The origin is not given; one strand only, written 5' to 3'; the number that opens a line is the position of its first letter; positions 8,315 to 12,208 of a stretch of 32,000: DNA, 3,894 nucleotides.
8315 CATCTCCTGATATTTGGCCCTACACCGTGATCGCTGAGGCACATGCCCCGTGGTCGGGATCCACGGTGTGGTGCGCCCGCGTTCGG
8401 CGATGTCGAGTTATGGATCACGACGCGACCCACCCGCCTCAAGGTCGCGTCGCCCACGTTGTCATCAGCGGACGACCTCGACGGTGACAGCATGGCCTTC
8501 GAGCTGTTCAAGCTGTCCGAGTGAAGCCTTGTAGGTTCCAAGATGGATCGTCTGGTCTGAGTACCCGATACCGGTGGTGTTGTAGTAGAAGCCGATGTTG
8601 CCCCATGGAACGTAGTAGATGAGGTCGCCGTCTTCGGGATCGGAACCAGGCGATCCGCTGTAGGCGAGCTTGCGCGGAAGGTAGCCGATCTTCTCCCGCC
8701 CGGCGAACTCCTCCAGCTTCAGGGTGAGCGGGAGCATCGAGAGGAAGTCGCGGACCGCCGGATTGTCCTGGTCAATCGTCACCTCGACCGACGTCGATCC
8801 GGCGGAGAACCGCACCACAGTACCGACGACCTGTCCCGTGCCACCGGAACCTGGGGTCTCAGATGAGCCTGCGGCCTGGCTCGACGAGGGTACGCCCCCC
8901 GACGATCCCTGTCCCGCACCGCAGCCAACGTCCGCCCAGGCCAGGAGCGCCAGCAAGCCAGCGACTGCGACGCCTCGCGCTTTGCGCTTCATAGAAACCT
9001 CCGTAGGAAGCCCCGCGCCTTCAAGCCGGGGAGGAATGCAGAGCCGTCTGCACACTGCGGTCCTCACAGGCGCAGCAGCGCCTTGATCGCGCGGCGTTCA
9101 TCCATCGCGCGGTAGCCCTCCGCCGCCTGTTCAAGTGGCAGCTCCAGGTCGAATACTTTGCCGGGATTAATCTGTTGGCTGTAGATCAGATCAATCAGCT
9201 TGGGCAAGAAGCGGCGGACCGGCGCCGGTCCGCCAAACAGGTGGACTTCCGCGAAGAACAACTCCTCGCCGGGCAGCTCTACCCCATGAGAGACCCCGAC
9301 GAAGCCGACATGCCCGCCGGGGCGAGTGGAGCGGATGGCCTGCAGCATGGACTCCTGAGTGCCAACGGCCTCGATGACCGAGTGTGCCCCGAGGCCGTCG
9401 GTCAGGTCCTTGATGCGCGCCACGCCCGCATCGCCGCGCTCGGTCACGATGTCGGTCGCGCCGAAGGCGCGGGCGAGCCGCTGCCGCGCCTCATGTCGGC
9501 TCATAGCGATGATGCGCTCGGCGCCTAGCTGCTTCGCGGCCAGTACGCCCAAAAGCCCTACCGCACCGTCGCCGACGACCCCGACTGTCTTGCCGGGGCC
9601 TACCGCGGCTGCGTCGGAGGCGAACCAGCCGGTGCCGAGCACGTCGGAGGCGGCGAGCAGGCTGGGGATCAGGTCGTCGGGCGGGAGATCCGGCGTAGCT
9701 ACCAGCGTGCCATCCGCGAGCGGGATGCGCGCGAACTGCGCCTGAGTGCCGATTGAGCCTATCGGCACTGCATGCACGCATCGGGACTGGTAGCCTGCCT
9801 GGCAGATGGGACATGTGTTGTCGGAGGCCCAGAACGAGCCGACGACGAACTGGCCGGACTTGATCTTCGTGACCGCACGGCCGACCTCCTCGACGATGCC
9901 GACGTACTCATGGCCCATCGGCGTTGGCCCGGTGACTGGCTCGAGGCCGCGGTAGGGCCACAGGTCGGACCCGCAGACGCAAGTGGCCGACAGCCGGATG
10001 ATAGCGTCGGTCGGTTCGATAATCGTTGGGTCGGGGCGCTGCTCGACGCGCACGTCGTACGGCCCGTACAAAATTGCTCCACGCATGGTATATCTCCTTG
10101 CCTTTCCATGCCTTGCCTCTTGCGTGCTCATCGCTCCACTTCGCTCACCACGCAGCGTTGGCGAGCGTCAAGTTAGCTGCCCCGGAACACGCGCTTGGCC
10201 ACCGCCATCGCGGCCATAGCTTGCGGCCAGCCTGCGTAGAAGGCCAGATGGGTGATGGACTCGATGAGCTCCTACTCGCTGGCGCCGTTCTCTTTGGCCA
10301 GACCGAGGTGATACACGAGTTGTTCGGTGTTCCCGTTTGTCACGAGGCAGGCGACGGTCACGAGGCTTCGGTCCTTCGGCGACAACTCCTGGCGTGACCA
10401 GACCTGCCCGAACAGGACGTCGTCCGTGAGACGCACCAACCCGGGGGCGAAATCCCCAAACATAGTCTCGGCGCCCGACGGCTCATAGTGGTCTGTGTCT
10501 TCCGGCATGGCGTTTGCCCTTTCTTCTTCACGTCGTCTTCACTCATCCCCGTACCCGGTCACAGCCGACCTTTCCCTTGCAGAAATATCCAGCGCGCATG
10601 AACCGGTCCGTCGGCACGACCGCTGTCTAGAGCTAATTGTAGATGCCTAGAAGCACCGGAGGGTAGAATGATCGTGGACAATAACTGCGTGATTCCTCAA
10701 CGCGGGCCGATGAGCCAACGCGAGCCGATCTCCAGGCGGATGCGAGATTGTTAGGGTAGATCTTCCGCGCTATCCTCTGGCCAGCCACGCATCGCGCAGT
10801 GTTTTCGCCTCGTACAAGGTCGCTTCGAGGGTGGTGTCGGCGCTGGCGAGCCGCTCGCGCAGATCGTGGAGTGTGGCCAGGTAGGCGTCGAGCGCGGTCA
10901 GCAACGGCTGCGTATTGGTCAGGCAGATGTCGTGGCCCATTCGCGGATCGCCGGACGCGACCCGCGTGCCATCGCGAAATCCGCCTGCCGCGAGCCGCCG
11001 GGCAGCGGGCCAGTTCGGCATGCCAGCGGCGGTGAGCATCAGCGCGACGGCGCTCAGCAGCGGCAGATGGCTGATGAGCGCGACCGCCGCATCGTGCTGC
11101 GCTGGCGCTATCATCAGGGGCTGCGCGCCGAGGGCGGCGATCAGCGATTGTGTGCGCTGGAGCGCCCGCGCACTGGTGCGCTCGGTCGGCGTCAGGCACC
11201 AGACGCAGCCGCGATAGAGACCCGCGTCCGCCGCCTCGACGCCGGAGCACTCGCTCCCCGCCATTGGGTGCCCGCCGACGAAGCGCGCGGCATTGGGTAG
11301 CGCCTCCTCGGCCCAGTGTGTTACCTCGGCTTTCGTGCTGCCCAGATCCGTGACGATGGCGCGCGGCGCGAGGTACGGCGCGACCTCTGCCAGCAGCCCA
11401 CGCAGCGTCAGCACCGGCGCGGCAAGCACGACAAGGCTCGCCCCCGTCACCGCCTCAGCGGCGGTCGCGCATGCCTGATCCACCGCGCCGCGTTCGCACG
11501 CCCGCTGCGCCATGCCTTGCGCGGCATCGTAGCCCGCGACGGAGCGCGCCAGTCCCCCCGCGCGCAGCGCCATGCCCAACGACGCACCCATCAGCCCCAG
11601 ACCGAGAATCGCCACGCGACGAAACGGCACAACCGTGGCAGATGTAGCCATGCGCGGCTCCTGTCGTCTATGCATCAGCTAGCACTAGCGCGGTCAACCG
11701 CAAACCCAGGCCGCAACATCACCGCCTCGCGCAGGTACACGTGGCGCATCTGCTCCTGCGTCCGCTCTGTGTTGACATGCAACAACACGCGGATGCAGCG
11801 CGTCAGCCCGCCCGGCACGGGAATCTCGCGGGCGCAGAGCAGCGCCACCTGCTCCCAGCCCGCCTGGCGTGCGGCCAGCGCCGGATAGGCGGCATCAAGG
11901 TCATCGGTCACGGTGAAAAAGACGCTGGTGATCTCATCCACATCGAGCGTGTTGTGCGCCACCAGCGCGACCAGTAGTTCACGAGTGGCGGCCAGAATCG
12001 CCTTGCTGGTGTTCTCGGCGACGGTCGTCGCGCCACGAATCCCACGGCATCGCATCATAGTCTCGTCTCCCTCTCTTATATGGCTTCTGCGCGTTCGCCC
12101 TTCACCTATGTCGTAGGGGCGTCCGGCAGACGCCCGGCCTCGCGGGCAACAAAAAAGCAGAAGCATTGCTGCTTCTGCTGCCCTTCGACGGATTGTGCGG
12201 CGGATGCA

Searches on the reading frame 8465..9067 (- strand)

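Call 9: search_protein_families(library=pfam, proteins=[window:8465-9067:-])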
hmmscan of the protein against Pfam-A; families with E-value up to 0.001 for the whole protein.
window:8465-9067:- (200 aa): 1 family
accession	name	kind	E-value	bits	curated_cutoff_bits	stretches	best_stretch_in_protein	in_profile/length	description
PF18050.6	Cyclophil_like2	-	9.7e-29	100.2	22.7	1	88-196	2-110/115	Cyclophilin-like family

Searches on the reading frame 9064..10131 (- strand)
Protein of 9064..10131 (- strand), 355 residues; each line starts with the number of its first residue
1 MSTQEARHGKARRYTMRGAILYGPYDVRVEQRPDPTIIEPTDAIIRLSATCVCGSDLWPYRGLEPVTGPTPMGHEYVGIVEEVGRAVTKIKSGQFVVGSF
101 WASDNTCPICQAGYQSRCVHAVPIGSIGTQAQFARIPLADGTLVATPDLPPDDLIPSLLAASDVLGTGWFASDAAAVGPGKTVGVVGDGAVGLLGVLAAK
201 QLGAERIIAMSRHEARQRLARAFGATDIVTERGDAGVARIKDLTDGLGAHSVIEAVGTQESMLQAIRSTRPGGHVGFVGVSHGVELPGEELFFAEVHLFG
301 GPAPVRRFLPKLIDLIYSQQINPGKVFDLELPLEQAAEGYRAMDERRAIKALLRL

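Call 9: search_protein_families(library=pfam, proteins=[window:9064-10131:-])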
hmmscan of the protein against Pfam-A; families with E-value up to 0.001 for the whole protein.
window:9064-10131:- (355 aa): 4 families
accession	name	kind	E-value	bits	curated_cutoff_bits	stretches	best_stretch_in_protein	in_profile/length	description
PF00107.32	ADH_zinc_N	-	1.9e-23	83.3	31.8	1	190-301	1-112/129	Zinc-binding dehydrogenase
PF08240.17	ADH_N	-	2.3e-17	63.6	23.5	1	40-139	2-97/104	Alcohol dehydrogenase GroES-like domain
PF16912.11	Glu_dehyd_C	-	1.1e-06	28.8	34.9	1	181-285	32-136/211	Glucose dehydrogenase C-terminus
PF13602.12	ADH_zinc_N_2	-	0.00092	20.6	27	0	224-348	2-128/134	Zinc-binding dehydrogenase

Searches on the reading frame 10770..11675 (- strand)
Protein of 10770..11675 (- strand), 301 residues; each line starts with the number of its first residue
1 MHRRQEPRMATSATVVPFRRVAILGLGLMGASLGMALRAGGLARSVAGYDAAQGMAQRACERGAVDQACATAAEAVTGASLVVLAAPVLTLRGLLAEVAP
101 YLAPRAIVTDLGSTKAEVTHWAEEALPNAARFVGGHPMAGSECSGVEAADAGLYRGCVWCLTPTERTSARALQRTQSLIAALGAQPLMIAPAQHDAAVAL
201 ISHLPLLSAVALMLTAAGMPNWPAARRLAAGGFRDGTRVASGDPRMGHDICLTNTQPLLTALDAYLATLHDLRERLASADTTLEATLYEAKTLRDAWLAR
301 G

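Call 9: search_protein_families(library=pfam, proteins=[window:10770-11675:-])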
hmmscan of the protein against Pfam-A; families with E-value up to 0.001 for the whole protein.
window:10770-11675:- (301 aa): 5 families
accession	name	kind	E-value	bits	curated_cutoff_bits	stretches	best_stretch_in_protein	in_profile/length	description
PF02153.23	PDH_N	-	2.3e-36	125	26.5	1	34-185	2-151/154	Prephenate dehydrogenase, nucleotide-binding domain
PF20463.3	PDH_C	-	1.6e-20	73.8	22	1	191-281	2-93/102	Prephenate dehydrogenase, dimerization domain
PF03446.21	NAD_binding_2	-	1.7e-07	31.8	21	1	21-142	2-123/161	NAD binding domain of 6-phosphogluconate dehydrogenase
PF03807.23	F420_oxidored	-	7.1e-06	27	21.6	1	20-108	1-88/94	NADP oxidoreductase coenzyme F420-dependent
PF10727.15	Rossmann-like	-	0.00072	19.8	23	0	20-103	16-97/131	Rossmann-like domain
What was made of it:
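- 10770..11675 (-): tyrA (prephenate/arogenate dehydrogenase). Its start overlaps the aroH stop. Pfam PDH_N (E 2e-36) and PDH_C (call 9).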

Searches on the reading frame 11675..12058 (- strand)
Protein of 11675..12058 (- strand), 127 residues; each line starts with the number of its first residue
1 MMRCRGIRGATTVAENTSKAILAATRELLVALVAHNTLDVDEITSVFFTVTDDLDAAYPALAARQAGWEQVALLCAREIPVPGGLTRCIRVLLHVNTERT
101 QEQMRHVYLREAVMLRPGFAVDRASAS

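Call 9: search_protein_families(library=pfam, proteins=[window:11675-12058:-])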
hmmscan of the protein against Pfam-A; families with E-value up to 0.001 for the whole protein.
window:11675-12058:- (127 aa): 1 family
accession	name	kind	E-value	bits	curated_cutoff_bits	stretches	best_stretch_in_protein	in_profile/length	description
PF07736.16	CM_1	-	1e-46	158.6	27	1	5-117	2-114/116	Chorismate mutase type I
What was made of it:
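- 11675..12058 (-): aroH (AroH-class chorismate mutase), the first regulated gene. Pfam CM_1, E 1e-46 (call 9).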

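Call 11: find_homologous_proteins(query=window:11675-12058:-, max_evalue=1e-10)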
Query window:11675-12058:- (127 aa): 7977 proteins with E <= 1e-10 among 8000 candidates; the best 120 are listed.
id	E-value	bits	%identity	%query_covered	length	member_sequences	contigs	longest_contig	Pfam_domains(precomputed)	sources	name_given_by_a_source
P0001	1.7e-72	259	96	100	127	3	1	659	PF07736.17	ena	-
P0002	4.1e-70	251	94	100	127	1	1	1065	PF07736.17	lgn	-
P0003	7.1e-54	199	77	94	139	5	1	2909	PF07736.17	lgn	-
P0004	1.4e-53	198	78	94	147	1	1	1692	PF07736.17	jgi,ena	-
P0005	4.5e-53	196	73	100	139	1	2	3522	PF07736.17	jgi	jgi:chorismate mutase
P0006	1.8e-52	194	76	94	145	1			PF07736.17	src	-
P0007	1.8e-52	194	77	94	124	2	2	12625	PF07736.17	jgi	jgi:chorismate mutase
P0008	1.9e-52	194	72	98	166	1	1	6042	PF07736.17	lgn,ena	-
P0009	3.1e-52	193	76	94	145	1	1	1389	PF07736.17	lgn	-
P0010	3.4e-52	193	76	94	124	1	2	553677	PF07736.17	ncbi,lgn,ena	-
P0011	4.3e-52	193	71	99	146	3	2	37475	PF07736.17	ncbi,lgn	-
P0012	5.6e-52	193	77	92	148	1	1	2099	PF07736.17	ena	-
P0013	6.0e-52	192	76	94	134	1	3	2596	PF07736.17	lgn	-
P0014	6.4e-52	192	75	94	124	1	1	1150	PF07736.17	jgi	-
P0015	8.1e-52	192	69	99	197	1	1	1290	PF07736.17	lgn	-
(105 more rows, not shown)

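Call 13: find_related_loci(query=A1, collection=genome_contigs, flank=3000)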
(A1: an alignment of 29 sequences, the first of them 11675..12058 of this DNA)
Query A1 (127 aa) in genome_contigs; peptide patterns used: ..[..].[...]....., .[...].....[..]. (x = any residue, [..] = any of these).
288 stretches matched a pattern; 253 encode a relative of the query (tblastn E <= 1e-3); the best 80 are kept; 80 distinct loci.
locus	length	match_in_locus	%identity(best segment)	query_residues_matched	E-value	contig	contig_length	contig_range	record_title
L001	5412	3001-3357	77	2-120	4e-60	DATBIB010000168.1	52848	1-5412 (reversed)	MAG TPA_asm: Ktedonobacterales bacterium isolate SMAG_U3883 k141_2968247, whole genome shotgun sequence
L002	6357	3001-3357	75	2-120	2e-58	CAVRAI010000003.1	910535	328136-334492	MAG: uncultured Chloroflexia bacterium isolate MFD00031.bin.1.177 genome assembly, contig: contig_19789, whole genome sh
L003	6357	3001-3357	74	2-120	2e-57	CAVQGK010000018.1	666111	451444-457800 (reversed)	MAG: uncultured Chloroflexia bacterium isolate MFD05502.bin.2.92 genome assembly, contig: contig_66840, whole genome sho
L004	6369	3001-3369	72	1-123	2e-57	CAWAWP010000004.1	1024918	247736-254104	MAG: uncultured Chloroflexia bacterium isolate MFD05502.bin.1.39 genome assembly, contig: contig_31088, whole genome sho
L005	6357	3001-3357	73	2-120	3e-57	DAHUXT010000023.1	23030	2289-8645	MAG TPA_asm: Ktedonobacteria bacterium isolate clean1966 NODE_23_length_23030_cov_1.688276, whole genome shotgun sequenc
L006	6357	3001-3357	72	2-120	3e-55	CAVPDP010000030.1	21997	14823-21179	MAG: uncultured Chloroflexia bacterium isolate MFD00031.bin.2.123 genome assembly, contig: contig_88203, whole genome sh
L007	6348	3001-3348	73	2-117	2e-54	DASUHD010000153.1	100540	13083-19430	MAG TPA_asm: Ktedonobacterales bacterium isolate SMAG_U1423 k141_1363580, whole genome shotgun sequence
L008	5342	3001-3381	69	1-127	3e-54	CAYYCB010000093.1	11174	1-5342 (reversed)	MAG TPA_asm: uncultured Ktedonobacterales bacterium isolate SRP272529_co2_235 genome assembly, contig: NODE_10667_length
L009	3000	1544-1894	74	1-117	6e-53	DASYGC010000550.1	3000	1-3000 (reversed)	MAG TPA_asm: Ktedonobacterales bacterium isolate SMAG_U4203 k141_657675, whole genome shotgun sequence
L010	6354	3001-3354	71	3-120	1e-52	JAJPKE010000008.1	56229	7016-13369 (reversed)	MAG: Chloroflexota bacterium isolate Centralia_MAG_65 k107_745825, whole genome shotgun sequence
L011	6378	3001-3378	63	2-127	6e-52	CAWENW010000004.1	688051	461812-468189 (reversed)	MAG: uncultured Chloroflexia bacterium isolate MFD02579.bin.2.12 genome assembly, contig: contig_15731, whole genome sho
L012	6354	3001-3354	67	2-119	1e-51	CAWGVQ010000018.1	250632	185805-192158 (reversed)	MAG: uncultured Chloroflexia bacterium isolate MFD02579.bin.2.68 genome assembly, contig: contig_5953, whole genome shot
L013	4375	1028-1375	70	2-117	9e-52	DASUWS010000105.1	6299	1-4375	MAG TPA_asm: Ktedonobacterales bacterium isolate SMAG_U1849 k141_741332, whole genome shotgun sequence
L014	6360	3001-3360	71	1-120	5e-51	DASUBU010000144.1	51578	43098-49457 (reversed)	MAG TPA_asm: Ktedonobacterales bacterium isolate SMAG_U2529 k141_1327482, whole genome shotgun sequence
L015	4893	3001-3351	70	1-117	2e-50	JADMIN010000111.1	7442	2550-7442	MAG: Ktedonobacterales bacterium isolate MAG019 NODE_3059_length_7442_cov_5.500203, whole genome shotgun sequence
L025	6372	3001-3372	56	1-124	5e-45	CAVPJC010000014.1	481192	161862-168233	MAG: uncultured Chloroflexia bacterium isolate MFD00032.bin.2.147 genome assembly, contig: contig_27486, whole genome sh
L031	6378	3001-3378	59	2-126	4e-44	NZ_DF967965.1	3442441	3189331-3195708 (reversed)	Anaerolinea thermolimosa strain IMO-1, whole genome shotgun sequence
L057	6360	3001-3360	58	2-120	2e-42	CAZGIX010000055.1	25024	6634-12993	MAG TPA_asm: uncultured Anaerolineaceae bacterium isolate binchicken_co259_18 genome assembly, contig: NODE_932_length_2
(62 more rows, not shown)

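Call 45: search_protein_families(library=pfam, proteins=[L001:2959-4248:+, L004:3381-4445:+, L004:4497-5402:+, L008:3429-4487:+, L031:3428-4486:+, L031:4483-5367:+, L057:3415-4467:+, L057:4464-5339:+, L025:3657-4448:+, L025:4445-5317:+], max_evalue=0.00001)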
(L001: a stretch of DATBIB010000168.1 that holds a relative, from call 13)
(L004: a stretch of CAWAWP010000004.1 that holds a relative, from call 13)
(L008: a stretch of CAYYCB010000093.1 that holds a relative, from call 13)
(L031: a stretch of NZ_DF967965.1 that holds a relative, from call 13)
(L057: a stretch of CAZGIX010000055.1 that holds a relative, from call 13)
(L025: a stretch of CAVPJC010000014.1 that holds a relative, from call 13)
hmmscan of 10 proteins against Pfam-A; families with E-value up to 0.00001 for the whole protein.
L001:2959-4248:+ (429 aa): 5 families
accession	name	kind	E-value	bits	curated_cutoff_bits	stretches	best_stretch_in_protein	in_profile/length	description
PF07736.16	CM_1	-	3e-43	147.4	27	1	18-130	2-114/116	Chorismate mutase type I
PF02153.23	PDH_N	-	1.2e-38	132.5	26.5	1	159-309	2-150/154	Prephenate dehydrogenase, nucleotide-binding domain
PF20463.3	PDH_C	-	3.9e-23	82.1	22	1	316-405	2-92/102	Prephenate dehydrogenase, dimerization domain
PF03807.23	F420_oxidored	-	5.9e-10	40.1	21.6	1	145-233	1-89/94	NADP oxidoreductase coenzyme F420-dependent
PF03446.21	NAD_binding_2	-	9.1e-06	26.2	21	0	145-269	1-125/161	NAD binding domain of 6-phosphogluconate dehydrogenase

L004:3381-4445:+ (354 aa): 3 families
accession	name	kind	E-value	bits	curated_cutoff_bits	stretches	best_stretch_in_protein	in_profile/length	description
PF00793.26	DAHP_synth_1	-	1.1e-73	247.9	25.5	1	104-343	9-261/270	DAHP synthetase I family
PF18152.6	DAHP_snth_FXD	-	1e-14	54.5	27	1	2-79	1-66/67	DAHP synthase ferredoxin-like domain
PF03102.20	NeuB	-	5.4e-06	26.5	22.1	0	164-350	58-236/241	NeuB family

L004:4497-5402:+ (301 aa): 4 families
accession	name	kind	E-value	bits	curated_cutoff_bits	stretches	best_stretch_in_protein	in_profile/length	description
PF02153.23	PDH_N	-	1.2e-33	116.2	26.5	1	32-183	2-151/154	Prephenate dehydrogenase, nucleotide-binding domain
PF20463.3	PDH_C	-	2.8e-20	73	22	1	189-280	2-94/102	Prephenate dehydrogenase, dimerization domain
PF03807.23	F420_oxidored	-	1.2e-07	32.6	21.6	1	18-110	1-92/94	NADP oxidoreductase coenzyme F420-dependent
PF07991.19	KARI_N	-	1.7e-06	28.2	20.6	1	18-106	6-91/165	Acetohydroxy acid isomeroreductase, NADPH-binding domain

L008:3429-4487:+ (352 aa): 3 families
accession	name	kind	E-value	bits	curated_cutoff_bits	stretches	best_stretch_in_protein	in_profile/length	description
PF00793.26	DAHP_synth_1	-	4.1e-73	246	25.5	1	103-338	9-257/270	DAHP synthetase I family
PF18152.6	DAHP_snth_FXD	-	5.7e-16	58.5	27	1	1-79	1-67/67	DAHP synthase ferredoxin-like domain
PF03102.20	NeuB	-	1e-08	35.4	22.1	1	166-351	61-238/241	NeuB family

L031:3428-4486:+ (352 aa): 3 families
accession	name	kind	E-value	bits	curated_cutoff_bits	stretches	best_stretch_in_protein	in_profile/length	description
PF00793.26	DAHP_synth_1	-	1.7e-83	280.1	25.5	1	87-327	9-265/270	DAHP synthetase I family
PF18152.6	DAHP_snth_FXD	-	2.5e-23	82.1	27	1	1-66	1-66/67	DAHP synthase ferredoxin-like domain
PF03102.20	NeuB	-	2e-12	47.6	22.1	1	143-336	54-239/241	NeuB family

L031:4483-5367:+ (294 aa): 2 families
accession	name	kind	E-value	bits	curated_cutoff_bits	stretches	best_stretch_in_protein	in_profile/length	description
PF02153.23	PDH_N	-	2.9e-20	72.8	26.5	1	29-175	2-149/154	Prephenate dehydrogenase, nucleotide-binding domain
PF20463.3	PDH_C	-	1.5e-13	51.4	22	1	186-275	5-100/102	Prephenate dehydrogenase, dimerization domain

L057:3415-4467:+ (350 aa): 3 families
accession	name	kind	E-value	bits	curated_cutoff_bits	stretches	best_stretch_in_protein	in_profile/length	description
PF00793.26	DAHP_synth_1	-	6.6e-83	278.2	25.5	1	87-327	9-265/270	DAHP synthetase I family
PF18152.6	DAHP_snth_FXD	-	1.1e-22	80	27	1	1-66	1-66/67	DAHP synthase ferredoxin-like domain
PF03102.20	NeuB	-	3e-10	40.4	22.1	1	141-336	52-239/241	NeuB family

L057:4464-5339:+ (291 aa): 3 families
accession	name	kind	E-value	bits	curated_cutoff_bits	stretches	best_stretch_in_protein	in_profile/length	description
PF02153.23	PDH_N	-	2.7e-25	89.1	26.5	1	24-173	1-151/154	Prephenate dehydrogenase, nucleotide-binding domain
PF20463.3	PDH_C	-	6.4e-12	46.1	22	1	179-268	2-97/102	Prephenate dehydrogenase, dimerization domain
PF03807.23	F420_oxidored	-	4.5e-07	30.8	21.6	1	11-93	1-85/94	NADP oxidoreductase coenzyme F420-dependent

L025:3657-4448:+ (263 aa): 2 families
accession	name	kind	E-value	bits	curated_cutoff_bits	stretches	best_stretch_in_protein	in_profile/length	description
PF00793.26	DAHP_synth_1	-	4.8e-85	285.2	25.5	1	3-242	12-267/270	DAHP synthetase I family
PF03102.20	NeuB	-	6.7e-12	45.8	22.1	1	54-248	52-238/241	NeuB family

L025:4445-5317:+ (290 aa): 3 families
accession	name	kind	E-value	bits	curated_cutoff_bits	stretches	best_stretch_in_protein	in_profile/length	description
PF02153.23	PDH_N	-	6.8e-24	84.6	26.5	1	24-173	1-151/154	Prephenate dehydrogenase, nucleotide-binding domain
PF20463.3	PDH_C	-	8.6e-13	48.9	22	1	179-272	2-101/102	Prephenate dehydrogenase, dimerization domain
PF03807.23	F420_oxidored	-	8.7e-06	26.7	21.6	0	11-97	1-89/94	NADP oxidoreductase coenzyme F420-dependent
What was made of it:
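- Tried and rejected: Ktedonobacterales L004 and L008 also have DAHP synthase in the operon, yet their leaders have Tyr, or Tyr plus Trp (call 45).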

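Call 57: find_encoding_contigs(protein=P0002, flank=1000, max_places=3)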
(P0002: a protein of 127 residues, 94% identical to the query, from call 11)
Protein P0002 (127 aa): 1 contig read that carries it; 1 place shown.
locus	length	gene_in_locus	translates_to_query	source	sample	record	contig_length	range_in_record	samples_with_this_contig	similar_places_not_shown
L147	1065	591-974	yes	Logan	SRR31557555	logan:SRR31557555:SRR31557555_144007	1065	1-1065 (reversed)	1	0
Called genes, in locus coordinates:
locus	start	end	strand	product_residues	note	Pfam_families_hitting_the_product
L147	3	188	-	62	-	?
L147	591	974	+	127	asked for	PF07736:CM_1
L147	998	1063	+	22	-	?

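Call 58: find_encoding_contigs(protein=P0001, flank=1000, max_places=3)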
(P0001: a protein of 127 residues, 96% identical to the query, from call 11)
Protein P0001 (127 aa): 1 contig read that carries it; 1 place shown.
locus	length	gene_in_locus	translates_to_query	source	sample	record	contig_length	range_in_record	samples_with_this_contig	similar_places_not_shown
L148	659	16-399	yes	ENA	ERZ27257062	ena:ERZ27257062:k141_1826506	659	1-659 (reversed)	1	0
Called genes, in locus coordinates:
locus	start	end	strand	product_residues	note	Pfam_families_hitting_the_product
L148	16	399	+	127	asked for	PF07736:CM_1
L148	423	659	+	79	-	?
